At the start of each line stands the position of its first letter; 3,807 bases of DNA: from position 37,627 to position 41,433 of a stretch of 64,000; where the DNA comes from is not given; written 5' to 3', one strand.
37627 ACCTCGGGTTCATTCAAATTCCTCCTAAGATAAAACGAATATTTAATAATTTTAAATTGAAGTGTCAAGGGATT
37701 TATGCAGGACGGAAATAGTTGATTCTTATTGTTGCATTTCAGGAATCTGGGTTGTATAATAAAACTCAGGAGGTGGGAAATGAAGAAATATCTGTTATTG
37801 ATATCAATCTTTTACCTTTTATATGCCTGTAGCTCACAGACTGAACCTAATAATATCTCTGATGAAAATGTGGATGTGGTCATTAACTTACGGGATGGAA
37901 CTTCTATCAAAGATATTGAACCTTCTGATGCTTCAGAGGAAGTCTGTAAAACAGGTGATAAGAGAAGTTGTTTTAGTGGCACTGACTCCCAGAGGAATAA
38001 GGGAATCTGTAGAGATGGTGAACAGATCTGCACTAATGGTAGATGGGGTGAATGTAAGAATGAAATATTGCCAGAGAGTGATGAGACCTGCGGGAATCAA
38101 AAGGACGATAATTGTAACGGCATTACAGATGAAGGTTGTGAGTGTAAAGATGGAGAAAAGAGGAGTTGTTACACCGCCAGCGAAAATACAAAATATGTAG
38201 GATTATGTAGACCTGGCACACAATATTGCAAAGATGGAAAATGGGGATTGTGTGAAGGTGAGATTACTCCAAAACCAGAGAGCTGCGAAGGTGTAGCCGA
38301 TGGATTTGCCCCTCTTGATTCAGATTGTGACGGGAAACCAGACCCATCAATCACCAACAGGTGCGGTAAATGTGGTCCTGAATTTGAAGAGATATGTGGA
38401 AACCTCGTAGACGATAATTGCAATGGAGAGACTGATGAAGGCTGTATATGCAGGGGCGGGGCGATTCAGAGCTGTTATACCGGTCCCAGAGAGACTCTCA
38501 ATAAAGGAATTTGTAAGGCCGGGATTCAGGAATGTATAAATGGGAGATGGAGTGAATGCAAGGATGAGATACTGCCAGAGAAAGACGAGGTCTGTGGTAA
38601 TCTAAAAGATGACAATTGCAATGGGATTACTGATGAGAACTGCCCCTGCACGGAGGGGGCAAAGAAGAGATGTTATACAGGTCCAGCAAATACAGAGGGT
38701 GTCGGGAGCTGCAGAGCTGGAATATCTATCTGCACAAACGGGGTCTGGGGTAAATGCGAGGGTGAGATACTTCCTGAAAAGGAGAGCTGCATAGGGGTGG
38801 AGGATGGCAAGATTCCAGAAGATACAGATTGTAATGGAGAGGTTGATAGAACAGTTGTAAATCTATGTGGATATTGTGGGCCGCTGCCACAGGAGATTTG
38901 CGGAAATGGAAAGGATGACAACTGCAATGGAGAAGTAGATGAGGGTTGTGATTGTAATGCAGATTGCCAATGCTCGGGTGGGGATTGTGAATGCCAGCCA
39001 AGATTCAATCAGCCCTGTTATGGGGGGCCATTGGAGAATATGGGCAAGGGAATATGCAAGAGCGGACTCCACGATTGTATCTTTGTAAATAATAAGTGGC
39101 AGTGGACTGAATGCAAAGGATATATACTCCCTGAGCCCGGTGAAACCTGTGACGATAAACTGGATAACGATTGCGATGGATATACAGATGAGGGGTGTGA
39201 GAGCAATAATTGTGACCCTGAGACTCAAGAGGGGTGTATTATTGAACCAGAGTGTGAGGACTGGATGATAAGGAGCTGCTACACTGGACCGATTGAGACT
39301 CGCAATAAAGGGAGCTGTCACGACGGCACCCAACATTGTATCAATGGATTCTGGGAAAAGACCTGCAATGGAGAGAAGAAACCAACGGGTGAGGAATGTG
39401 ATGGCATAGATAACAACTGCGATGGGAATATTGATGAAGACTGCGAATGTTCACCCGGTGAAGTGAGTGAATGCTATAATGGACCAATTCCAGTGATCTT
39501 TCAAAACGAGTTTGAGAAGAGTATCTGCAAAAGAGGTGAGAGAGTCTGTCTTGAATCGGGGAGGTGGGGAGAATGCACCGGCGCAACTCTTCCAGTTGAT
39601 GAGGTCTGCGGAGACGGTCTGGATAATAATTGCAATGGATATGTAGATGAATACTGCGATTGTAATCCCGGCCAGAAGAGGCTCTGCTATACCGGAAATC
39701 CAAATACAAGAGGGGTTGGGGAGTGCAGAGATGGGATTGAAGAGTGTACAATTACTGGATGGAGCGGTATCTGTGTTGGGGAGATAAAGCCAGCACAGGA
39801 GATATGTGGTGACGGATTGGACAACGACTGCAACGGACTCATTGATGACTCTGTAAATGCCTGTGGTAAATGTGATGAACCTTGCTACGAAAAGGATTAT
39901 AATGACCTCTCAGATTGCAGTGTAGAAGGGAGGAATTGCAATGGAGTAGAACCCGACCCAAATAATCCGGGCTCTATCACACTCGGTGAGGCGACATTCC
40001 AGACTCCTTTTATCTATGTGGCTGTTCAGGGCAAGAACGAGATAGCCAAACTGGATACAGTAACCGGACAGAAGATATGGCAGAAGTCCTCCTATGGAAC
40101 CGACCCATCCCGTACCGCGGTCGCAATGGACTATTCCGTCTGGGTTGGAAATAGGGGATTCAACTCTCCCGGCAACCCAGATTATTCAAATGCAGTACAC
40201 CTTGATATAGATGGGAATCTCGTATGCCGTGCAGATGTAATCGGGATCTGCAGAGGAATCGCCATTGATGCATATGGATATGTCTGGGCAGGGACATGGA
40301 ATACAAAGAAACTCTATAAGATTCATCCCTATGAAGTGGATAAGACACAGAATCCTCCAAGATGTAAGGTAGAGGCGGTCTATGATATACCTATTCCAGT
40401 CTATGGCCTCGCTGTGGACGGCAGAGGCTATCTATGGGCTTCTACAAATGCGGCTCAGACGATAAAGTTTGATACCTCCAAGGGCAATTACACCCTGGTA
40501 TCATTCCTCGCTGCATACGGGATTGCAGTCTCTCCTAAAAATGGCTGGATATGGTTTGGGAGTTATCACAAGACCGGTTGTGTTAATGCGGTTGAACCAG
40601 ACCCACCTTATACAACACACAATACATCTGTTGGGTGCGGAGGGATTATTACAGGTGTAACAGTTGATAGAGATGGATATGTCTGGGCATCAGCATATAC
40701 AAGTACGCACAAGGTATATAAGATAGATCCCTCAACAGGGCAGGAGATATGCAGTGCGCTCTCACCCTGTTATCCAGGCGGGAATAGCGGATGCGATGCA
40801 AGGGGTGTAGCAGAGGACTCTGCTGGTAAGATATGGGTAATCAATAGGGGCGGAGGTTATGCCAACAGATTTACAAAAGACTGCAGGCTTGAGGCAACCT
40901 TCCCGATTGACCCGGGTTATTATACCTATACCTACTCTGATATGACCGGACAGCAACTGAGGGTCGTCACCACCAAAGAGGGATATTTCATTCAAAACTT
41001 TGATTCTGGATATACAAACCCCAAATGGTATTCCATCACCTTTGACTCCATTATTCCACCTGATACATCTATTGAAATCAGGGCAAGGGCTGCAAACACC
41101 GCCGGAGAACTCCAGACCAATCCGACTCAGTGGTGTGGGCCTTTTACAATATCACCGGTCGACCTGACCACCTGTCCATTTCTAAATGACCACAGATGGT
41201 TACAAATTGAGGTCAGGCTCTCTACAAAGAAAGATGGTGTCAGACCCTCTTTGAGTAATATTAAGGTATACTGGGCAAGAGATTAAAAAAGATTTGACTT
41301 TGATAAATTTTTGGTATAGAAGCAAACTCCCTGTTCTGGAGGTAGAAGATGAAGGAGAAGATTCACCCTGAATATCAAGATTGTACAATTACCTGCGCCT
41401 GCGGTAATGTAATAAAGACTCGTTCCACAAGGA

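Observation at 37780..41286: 1170-aa lipoprotein with ~8 alternating short/long MopE-like Cys-rich metal-binding repeats fused to a beta-propeller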

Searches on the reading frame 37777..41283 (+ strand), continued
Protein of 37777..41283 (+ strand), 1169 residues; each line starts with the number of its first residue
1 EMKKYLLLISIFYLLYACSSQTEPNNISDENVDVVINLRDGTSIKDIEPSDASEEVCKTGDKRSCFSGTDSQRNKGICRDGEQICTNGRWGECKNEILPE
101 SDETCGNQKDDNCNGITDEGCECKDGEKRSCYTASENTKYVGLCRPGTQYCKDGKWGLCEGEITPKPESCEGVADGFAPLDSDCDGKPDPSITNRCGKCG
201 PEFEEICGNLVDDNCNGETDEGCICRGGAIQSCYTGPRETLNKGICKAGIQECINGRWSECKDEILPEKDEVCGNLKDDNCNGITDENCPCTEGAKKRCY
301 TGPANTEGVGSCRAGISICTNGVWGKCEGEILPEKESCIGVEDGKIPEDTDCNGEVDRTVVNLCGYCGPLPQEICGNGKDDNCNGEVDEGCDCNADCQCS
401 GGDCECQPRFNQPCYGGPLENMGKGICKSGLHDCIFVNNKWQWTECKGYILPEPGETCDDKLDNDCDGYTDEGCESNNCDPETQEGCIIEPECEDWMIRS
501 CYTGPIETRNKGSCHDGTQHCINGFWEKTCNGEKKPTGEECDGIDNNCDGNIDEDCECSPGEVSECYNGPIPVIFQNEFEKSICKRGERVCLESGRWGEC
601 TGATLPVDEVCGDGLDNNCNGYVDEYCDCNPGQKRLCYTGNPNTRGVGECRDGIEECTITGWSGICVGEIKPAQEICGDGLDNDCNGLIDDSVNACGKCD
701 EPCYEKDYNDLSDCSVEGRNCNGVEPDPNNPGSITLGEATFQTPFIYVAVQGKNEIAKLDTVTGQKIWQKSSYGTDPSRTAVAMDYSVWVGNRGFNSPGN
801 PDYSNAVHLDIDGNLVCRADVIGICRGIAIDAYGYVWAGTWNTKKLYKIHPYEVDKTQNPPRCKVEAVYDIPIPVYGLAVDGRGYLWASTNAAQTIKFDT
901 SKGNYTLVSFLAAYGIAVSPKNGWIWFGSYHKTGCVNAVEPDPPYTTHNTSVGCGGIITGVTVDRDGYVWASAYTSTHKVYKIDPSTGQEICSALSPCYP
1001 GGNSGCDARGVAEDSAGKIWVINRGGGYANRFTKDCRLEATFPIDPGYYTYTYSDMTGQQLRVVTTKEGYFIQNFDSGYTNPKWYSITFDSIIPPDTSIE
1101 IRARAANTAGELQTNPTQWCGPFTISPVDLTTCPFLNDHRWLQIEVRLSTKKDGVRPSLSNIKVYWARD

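Call 38: find_encoding_contigs(protein=P0012, flank=8000, max_places=1)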
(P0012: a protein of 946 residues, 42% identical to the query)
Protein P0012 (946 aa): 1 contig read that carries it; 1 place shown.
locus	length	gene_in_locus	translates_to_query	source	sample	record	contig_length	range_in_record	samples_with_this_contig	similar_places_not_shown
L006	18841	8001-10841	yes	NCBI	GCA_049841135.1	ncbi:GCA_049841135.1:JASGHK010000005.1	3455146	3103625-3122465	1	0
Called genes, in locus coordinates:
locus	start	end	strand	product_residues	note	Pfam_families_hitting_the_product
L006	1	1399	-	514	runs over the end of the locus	-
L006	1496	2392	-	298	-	-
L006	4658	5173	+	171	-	-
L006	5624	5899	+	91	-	PF00011:HSP20, PF17886:ArsA_HSP20 (weak)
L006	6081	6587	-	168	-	PF16697:Yop-YscD_cpl, PF00498:FHA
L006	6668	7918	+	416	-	PF00657:Lipase_GDSL (faint), PF13472:Lipase_GDSL_2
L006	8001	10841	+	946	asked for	PF11617:Cu-binding_MopE, PF07494:Reg_prop (faint), PF08450:SGL (faint)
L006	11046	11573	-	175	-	PF09392:T3SS_needle_F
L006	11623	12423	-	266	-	PF04542:Sigma70_r2, PF04545:Sigma70_r4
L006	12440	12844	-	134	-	-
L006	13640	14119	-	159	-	-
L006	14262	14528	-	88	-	-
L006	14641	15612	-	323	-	-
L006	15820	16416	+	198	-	-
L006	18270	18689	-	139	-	PF12728:HTH_17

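Call 39: find_encoding_contigs(protein=P0021, flank=8000, max_places=1)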
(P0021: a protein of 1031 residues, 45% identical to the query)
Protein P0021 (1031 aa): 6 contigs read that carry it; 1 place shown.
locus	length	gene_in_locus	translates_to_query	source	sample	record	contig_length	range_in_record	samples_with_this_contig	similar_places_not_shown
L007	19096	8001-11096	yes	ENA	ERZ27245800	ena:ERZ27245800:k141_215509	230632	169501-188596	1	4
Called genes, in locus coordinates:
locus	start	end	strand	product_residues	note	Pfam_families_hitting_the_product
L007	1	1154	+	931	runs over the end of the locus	PF11617:Cu-binding_MopE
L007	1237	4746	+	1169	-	PF17757:UvrB_inter, PF02559:CarD_TRCF_RID, PF00270:DEAD, PF04851:ResIII, PF00271:Helicase_C, PF03461:TRCF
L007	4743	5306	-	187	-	PF07238:PilZ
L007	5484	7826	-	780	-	PF22848:ASD1_dom (weak)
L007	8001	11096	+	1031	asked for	PF11617:Cu-binding_MopE, PF08450:SGL (faint)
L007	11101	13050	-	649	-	PF02830:V4R (weak), PF00512:HisKA (weak), PF02518:HATPase_c, PF00072:Response_reg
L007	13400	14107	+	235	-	-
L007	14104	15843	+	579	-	PF19289:PmbA_TldD_3rd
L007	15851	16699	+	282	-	PF00005:ABC_tran, PF02463:SMC_N (faint), PF13304:AAA_21 (faint)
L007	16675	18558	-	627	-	PF02550:AcetylCoA_hydro, PF13336:AcetylCoA_hyd_C, PF00583:Acetyltransf_1, PF13302:Acetyltransf_3, PF13420:Acetyltransf_4 (faint)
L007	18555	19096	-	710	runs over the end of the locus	PF02629:CoA_binding, PF13380:CoA_binding_2, PF13607:Succ_CoA_lig, PF19045:Ligase_CoA_2 (weak), PF13549:ATP-grasp_5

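Call 40: find_encoding_contigs(protein=P0027, flank=8000, max_places=1)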
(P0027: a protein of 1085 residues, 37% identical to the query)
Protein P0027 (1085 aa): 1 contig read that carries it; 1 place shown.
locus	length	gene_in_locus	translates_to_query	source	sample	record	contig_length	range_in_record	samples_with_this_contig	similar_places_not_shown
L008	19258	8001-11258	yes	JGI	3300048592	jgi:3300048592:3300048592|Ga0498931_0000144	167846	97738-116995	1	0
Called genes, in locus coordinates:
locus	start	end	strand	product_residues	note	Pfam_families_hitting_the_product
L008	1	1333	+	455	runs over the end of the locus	PF00291:PALP, PF00571:CBS (weak)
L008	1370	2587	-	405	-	PF07730:HisKA_3, PF13581:HATPase_c_2 (weak), PF02518:HATPase_c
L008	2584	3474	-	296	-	PF12849:PBP_like_2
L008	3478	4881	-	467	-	PF00753:Lactamase_B, PF12706:Lactamase_B_2, PF16661:Lactamase_B_6 (weak), PF10996:Beta-Casp, PF07521:RMMBL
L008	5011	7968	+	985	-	PF11617:Cu-binding_MopE, PF08450:SGL (faint), PF24684:Vgb_lyase (faint), PF07494:Reg_prop (faint)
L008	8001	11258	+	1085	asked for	PF11617:Cu-binding_MopE, PF08450:SGL (faint), PF24684:Vgb_lyase (weak), PF07494:Reg_prop (faint)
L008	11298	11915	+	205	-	PF03781:FGE-sulfatase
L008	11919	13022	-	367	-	PF01180:DHO_dh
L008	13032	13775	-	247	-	-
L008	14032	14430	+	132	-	PF04892:VanZ-LLP1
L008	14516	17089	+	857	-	-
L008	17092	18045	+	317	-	-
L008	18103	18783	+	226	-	PF00188:CAP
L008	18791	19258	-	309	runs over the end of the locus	-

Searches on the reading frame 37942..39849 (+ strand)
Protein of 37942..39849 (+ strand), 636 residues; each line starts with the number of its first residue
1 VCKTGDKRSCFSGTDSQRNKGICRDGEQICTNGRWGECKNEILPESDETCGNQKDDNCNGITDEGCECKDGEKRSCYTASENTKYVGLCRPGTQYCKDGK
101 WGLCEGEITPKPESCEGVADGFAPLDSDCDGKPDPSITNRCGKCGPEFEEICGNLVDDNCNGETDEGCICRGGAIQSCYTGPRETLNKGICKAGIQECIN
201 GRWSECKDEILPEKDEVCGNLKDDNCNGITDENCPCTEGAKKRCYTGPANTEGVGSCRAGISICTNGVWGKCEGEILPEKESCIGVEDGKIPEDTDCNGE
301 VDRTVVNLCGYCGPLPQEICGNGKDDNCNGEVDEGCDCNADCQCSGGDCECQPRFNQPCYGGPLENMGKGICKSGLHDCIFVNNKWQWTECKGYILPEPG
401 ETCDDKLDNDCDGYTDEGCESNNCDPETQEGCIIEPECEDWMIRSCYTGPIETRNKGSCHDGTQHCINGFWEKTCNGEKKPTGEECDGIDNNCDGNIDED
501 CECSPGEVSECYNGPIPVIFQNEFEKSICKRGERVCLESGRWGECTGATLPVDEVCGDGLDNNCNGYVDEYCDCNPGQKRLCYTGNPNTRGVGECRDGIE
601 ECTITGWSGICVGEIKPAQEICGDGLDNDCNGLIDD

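Call 16: search_solved_structures(query=window:37942-39849:+, max_evalue=10, show_alignments=3)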
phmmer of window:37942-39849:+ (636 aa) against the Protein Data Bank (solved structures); distinct sequences matched with E-value up to 10: 0.

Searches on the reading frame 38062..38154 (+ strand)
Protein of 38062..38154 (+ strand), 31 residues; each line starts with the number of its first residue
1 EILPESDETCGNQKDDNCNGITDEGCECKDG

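Call 26: search_solved_structures(query=A1, max_evalue=10, show_alignments=5)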
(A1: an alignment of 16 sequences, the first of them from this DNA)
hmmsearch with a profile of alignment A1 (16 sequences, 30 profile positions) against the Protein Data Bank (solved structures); distinct sequences matched with E-value up to 10: 1.
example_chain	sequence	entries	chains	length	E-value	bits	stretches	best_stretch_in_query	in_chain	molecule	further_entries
3vv3_A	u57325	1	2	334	0.036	17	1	6-23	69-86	Deseasin MCP-01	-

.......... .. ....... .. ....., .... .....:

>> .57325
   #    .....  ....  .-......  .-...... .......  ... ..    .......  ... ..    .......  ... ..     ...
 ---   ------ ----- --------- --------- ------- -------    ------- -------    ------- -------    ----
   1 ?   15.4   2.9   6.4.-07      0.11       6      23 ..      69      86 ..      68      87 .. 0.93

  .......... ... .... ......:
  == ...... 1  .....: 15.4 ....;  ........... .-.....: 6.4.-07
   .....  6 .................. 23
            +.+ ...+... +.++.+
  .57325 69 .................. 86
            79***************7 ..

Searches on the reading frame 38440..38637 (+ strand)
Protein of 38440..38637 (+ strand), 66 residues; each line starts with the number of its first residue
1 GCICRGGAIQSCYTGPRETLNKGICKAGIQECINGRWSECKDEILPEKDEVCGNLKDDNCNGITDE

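Call 49: search_protein_families(library=pfam, proteins=[window:38440-38637:+], max_evalue=10)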
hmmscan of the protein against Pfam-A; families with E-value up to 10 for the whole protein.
seq(66 aa): 1 family
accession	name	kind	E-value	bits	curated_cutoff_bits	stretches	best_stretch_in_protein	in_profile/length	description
PF11617.13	Cu-binding_MopE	-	1.9e-05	25.3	27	1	43-66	8-30/30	Putative metal-binding motif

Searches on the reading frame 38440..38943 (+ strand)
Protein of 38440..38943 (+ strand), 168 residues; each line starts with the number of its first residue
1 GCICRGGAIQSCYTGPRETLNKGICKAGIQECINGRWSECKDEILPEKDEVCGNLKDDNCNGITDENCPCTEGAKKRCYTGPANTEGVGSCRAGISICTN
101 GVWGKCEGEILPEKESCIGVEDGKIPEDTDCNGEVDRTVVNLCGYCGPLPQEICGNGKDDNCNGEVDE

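Call 42: predict_structure(alignment_id=A3)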
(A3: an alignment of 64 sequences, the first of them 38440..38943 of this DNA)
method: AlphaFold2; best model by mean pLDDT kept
length: 168 residues; sequences in the alignment: 64
mean_pLDDT: 95.1   pTM: 0.63
mean pLDDT of the five models: 95.1, 94.2, 93.4, 91.0, 91.0
residues with pLDDT >= 90: 157; 70-90: 10; 50-70: 1; < 50: 0
segments of 3 or more residues with pLDDT < 50: none
pLDDT, mean of each block of 10 residues (from residue 1): 88 97 97 96 95 92 90 96 97 97 97 97 96 95 95 96 94
secondary structure, 60 per line:
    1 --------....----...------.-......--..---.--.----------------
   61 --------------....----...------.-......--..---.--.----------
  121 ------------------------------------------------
elements in order: E9-12 E28-33 E75-78 E94-99

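Call 45: fold_search(model_id=the predicted structure, library=pdb)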
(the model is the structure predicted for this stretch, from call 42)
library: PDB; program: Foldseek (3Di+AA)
matches with E <= 10: 7; with E <= 0.001: 0
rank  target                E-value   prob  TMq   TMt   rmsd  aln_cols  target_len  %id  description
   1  7oq4_B                4.1e+00  0.01  0.09  0.02  26.1       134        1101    9  Cryo-EM structure of the ATV RNAP Inhibitory Protein (RIP) bound to the DNA-binding channel of the host's RNA polymera (released 2021-08-25)
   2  7fik_h                6.7e+00  0.02  0.11  0.07  19.1        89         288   13  The cryo-EM structure of the CR subunit from X. laevis NPC (released 2022-11-09)
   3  8d1b_A                7.5e+00  0.01  0.10  0.07  21.1       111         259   14  CryoEM structure of human orphan GPCR GPR179 in complex with extracellular matrix protein pikachurin (released 2023-07-26)
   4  8r7a_B                8.5e+00  0.10  0.17  0.24   4.5        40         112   18  Complex of rice blast (Magnaporthe oryzae) effector protein PWL2 with the HMA domain of OsHIPP43 from rice (Oryza sati (released 2024-01-31)
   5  9b7d_C                8.5e+00  0.08  0.13  0.12   3.4        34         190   24  Structure of ThsB-Tad3 complex (released 2025-01-22)
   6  8r7d_D                9.0e+00  0.06  0.15  0.22   5.2        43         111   19  Complex of rice blast (Magnaporthe oryzae) mutant effector protein PWL2-SNDE with the HMA domain of OsHIPP43 from rice (released 2024-01-31)
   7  1e88_MODEL_1_A        9.6e+00  0.01  0.14  0.15  26.6       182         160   10  Solution structure of 6F11F22F2, a compact three-module fragment of the gelatin-binding domain of human fibron (released 2000-10-09)

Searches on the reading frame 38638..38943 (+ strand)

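Call 49: search_protein_families(library=pfam, proteins=[window:38638-38943:+], max_evalue=10)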
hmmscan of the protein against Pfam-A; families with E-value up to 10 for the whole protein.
seq(102 aa): 1 family
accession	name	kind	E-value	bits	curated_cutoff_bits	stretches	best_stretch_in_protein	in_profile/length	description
PF11617.13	Cu-binding_MopE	-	1.3e-05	25.8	27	1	86-102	15-30/30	Putative metal-binding motif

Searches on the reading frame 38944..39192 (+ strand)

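Call 49: search_protein_families(library=pfam, proteins=[window:38944-39192:+], max_evalue=10)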
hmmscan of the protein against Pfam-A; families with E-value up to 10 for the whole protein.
seq(83 aa): 1 family
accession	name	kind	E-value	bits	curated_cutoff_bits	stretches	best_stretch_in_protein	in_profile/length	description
PF11617.13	Cu-binding_MopE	-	6e-05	23.6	27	1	62-83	10-30/30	Putative metal-binding motif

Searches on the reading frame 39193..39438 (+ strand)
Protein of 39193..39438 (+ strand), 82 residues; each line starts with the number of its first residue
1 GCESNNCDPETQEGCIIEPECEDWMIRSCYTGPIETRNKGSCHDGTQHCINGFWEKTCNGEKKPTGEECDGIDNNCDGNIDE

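Call 49: search_protein_families(library=pfam, proteins=[window:39193-39438:+], max_evalue=10)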
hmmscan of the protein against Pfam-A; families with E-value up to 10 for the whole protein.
seq(82 aa): 1 family
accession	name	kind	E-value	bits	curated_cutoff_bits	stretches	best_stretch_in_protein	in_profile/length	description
PF11617.13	Cu-binding_MopE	-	9.9e-05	22.9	27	1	67-82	15-30/30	Putative metal-binding motif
